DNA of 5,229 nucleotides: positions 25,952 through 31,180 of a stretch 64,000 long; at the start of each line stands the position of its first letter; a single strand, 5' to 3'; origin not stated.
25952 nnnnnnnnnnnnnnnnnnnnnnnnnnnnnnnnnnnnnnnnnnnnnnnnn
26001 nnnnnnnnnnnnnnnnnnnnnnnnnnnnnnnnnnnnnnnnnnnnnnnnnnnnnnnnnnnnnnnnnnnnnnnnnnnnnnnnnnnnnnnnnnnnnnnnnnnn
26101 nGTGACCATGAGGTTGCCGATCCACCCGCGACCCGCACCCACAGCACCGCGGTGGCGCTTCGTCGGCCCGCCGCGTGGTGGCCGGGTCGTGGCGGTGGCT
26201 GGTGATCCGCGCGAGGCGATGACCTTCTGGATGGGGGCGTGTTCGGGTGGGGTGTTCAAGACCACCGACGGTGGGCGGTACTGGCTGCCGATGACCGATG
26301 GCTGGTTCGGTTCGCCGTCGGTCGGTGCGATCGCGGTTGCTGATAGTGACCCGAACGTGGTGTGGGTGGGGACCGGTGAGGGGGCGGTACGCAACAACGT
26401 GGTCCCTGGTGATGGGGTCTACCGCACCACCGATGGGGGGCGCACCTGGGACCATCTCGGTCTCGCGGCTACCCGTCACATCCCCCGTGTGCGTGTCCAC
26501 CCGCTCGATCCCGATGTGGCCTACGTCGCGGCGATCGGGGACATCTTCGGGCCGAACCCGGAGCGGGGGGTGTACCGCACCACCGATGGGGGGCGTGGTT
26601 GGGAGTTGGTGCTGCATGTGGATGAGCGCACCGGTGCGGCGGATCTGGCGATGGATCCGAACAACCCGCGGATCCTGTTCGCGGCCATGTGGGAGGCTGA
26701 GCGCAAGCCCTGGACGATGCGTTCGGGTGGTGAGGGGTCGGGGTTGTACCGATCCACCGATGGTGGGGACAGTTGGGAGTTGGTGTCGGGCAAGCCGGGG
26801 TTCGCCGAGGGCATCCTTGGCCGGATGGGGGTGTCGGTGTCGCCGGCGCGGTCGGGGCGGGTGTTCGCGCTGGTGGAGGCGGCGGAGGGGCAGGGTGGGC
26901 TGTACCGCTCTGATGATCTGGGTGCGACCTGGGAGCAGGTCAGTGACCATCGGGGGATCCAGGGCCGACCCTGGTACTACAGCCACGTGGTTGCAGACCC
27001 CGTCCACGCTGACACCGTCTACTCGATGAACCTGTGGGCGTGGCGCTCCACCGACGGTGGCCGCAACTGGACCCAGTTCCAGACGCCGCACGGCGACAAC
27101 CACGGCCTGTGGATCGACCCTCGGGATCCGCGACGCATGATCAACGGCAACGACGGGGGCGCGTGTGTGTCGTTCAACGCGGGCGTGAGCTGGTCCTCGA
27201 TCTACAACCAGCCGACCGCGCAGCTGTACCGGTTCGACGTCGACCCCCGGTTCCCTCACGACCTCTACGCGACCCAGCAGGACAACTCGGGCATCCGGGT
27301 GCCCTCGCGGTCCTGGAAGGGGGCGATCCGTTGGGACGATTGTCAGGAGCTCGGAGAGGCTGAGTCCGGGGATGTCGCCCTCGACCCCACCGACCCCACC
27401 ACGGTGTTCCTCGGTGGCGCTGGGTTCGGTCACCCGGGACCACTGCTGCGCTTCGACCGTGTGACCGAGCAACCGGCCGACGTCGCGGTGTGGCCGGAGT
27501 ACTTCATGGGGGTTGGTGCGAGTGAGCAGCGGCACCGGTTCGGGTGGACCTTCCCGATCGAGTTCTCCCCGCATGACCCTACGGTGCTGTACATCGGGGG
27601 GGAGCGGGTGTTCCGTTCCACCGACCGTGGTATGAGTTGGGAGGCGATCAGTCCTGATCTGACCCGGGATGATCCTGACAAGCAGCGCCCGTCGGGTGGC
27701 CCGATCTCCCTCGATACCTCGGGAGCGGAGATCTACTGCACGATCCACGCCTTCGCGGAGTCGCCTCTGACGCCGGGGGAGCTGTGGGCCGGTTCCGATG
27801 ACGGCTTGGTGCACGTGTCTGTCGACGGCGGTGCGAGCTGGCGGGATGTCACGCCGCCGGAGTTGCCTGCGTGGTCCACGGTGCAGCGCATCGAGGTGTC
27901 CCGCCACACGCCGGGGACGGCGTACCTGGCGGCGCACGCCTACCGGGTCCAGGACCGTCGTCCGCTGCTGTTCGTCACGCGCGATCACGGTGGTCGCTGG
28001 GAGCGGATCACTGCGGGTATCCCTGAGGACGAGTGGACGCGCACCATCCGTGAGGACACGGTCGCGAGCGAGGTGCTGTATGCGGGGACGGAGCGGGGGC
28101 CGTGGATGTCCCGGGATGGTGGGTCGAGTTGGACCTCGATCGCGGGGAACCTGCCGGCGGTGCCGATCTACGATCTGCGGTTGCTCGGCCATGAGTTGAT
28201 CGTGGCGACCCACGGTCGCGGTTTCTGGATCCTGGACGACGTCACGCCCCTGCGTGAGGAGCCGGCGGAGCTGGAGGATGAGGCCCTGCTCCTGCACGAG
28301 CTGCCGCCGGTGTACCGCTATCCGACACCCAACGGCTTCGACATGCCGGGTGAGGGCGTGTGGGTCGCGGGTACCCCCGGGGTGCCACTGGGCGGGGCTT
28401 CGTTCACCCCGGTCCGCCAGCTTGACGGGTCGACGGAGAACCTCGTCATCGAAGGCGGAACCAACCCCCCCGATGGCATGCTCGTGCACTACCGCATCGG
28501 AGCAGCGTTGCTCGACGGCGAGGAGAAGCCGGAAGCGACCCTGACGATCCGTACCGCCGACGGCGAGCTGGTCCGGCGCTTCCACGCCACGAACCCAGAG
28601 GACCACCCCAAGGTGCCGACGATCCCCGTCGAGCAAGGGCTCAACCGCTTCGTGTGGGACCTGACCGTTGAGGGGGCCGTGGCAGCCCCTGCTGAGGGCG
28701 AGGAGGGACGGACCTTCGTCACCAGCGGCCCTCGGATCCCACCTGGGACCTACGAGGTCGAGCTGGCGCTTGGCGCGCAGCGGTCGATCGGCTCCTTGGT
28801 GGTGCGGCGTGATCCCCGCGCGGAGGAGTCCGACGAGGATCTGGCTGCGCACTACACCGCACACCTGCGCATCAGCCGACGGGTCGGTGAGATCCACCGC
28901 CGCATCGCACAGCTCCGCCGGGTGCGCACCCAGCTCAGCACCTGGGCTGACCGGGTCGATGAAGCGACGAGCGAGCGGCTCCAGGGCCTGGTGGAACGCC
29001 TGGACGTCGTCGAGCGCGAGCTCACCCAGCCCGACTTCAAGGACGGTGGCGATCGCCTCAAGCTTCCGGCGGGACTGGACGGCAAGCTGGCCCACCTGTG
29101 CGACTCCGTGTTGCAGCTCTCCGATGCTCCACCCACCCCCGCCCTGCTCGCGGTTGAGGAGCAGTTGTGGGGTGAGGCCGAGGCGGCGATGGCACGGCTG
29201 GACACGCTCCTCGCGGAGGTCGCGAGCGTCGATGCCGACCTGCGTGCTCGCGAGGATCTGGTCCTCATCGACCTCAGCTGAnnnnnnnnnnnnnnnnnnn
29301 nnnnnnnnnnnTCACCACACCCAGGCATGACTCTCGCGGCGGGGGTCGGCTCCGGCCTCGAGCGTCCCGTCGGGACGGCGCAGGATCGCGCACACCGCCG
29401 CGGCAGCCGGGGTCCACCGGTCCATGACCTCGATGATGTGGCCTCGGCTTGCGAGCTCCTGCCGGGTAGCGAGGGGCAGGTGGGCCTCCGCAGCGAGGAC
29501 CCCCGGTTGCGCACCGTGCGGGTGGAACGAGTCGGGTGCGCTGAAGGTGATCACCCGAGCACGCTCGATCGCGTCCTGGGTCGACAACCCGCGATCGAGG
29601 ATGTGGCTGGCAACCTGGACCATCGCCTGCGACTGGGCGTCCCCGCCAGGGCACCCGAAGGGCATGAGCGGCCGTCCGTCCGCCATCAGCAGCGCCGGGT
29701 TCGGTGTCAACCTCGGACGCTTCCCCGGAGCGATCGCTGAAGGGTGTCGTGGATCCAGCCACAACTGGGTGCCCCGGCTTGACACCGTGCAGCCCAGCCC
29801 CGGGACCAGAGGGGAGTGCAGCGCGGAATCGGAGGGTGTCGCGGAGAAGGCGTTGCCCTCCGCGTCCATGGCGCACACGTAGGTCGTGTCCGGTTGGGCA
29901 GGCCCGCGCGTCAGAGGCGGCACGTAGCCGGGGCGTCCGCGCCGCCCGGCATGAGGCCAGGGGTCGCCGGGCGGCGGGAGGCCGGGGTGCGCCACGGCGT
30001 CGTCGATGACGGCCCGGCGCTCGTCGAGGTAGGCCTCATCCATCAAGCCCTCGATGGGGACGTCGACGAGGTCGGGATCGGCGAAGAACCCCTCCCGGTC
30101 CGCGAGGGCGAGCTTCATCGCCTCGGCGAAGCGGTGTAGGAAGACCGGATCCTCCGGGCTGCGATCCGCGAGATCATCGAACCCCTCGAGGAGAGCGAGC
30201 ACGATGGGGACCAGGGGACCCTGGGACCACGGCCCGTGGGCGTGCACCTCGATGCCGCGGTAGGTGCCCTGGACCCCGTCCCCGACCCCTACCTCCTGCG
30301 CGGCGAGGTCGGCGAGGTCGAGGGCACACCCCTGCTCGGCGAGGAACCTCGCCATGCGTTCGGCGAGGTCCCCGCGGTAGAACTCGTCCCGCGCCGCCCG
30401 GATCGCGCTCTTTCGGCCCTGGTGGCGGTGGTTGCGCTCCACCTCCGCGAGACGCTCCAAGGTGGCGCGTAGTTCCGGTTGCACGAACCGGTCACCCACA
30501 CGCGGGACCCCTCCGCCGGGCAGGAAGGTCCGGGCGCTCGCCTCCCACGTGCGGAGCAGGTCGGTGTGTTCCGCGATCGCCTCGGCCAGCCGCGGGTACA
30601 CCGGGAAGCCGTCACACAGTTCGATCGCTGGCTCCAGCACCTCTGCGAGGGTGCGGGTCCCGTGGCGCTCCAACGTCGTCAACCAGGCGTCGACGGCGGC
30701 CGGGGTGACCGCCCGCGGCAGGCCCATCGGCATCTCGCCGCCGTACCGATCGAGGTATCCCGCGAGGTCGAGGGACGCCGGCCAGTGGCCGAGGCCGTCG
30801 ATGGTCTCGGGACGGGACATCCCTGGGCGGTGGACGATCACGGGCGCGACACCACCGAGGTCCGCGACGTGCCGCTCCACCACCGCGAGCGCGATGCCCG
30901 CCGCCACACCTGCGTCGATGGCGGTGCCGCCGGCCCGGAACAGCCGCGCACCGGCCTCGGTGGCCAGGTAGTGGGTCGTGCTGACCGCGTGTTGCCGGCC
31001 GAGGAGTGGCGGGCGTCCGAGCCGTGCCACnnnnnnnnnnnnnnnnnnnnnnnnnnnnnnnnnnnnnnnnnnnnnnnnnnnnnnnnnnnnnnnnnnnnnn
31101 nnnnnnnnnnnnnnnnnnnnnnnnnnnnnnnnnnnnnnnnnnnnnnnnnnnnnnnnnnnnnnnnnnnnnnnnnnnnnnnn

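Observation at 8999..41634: One carboxylase-BCCP-S9 peptidase unit present twice in direct orientation, each copy decayed in the complementary half, bracketing about 28.6 kb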

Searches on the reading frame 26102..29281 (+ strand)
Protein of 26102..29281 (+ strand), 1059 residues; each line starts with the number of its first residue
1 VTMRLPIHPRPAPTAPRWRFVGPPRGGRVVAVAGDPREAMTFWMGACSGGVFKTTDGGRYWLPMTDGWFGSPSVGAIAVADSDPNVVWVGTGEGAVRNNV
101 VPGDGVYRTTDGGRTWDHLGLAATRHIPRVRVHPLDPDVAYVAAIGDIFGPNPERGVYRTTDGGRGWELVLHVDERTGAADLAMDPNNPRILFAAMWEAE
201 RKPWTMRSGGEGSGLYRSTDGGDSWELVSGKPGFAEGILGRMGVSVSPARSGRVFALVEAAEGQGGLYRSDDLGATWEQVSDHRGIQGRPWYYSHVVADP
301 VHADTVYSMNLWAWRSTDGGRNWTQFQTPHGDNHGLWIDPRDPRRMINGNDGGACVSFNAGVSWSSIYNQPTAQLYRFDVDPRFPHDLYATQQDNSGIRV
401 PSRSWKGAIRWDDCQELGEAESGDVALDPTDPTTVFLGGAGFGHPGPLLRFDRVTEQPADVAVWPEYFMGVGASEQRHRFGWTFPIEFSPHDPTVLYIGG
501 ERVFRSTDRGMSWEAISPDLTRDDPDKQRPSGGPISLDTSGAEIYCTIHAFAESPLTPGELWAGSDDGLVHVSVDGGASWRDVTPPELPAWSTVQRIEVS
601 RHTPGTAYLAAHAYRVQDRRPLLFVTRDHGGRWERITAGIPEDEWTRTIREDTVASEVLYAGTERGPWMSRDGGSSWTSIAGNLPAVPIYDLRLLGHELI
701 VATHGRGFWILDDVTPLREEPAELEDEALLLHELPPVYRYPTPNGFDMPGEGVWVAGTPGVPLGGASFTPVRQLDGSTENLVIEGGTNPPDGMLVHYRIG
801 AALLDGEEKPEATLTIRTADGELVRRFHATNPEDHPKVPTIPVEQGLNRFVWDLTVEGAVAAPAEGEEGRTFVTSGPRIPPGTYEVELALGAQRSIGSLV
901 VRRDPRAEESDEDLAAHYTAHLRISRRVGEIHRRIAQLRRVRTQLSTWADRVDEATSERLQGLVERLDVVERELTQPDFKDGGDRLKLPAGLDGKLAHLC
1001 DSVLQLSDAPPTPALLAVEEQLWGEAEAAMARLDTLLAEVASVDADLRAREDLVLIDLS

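Call 17: search_protein_families(library=pfam, proteins=[window:26102-29281:+], max_evalue=0.00001)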
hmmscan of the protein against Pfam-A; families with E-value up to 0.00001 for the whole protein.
window:26102-29281:+ (1059 aa): 3 families
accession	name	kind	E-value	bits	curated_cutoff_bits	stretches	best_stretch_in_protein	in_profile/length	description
PF15902.12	Sortilin-Vps10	-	5.7e-26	91.7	33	2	106-228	3-112/446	Sortilin, neurotensin receptor 3,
PF02012.26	BNR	-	9.2e-10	37.5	27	0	216-227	1-12/12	BNR/Asp-box repeat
PF13088.12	BNR_2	-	2.7e-06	27.4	31.4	0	210-383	84-233/277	BNR repeat-like domain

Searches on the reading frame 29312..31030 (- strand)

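Call 17: search_protein_families(library=pfam, proteins=[window:29312-31030:-], max_evalue=0.00001)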
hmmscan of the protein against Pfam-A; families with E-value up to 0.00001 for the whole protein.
window:29312-31030:- (572 aa): 1 family
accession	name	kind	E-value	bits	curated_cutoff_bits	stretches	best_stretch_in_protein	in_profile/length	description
PF01019.26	G_glu_transpept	-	4.5e-98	329.7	27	1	31-566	4-511/512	Gamma-glutamyltranspeptidase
